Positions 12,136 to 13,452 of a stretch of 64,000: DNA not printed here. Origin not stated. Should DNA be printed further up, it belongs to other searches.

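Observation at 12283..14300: Tandem ATGA-coupled radical-SAM/SPASM paralogs immediately downstream of pseI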

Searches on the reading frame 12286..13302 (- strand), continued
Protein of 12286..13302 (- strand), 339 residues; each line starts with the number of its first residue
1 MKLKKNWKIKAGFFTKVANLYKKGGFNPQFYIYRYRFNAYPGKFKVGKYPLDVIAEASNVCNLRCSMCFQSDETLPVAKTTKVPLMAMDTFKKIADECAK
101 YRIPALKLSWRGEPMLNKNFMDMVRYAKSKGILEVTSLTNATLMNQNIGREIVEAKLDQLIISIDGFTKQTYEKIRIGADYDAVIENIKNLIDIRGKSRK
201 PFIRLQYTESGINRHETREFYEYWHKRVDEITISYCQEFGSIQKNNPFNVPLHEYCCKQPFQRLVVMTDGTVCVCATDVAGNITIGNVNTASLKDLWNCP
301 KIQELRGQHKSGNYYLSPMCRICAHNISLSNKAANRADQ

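Call 50: predict_structure(alignment_id=A2)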
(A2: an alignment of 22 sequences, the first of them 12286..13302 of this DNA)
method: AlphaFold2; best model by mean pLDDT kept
length: 339 residues; sequences in the alignment: 22
mean_pLDDT: 90.6   pTM: 0.90
mean pLDDT of the five models: 90.6, 88.0, 86.2, 84.9, 77.4
residues with pLDDT >= 90: 237; 70-90: 84; 50-70: 17; < 50: 1
segments of 3 or more residues with pLDDT < 50: none
pLDDT, mean of each block of 10 residues (from residue 1): 78 91 93 94 92 94 82 68 92 98 95 93 98 97 96 97 94 92 97 95 95 93 95 81 75 87 95 86 92 97 95 91 88 74
secondary structure, 60 per line:
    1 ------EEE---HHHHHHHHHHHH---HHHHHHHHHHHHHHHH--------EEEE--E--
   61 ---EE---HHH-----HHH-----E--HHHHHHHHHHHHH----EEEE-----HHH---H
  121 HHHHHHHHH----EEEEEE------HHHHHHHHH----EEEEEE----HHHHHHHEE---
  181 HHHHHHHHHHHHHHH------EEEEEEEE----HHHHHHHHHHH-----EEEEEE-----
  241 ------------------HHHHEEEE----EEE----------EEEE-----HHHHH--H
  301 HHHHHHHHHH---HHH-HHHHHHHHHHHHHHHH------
elements in order: E7-9 H13-24 H28-43 E52-55 H88-100 E105-108 H120-129 E134-139 H146-154 E159-164 H169-175 H181-195 E202-209 H214-224 E230-235 H259-262 E263-266 E271-273 E284-287 H293-297 H300-310 H318-333
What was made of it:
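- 12283..13302 (-): Gene B: paralogous radical SAM/Twitch enzyme (339 aa), the downstream member of the pair. AF2 model with pLDDT 90.6 in call 50.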
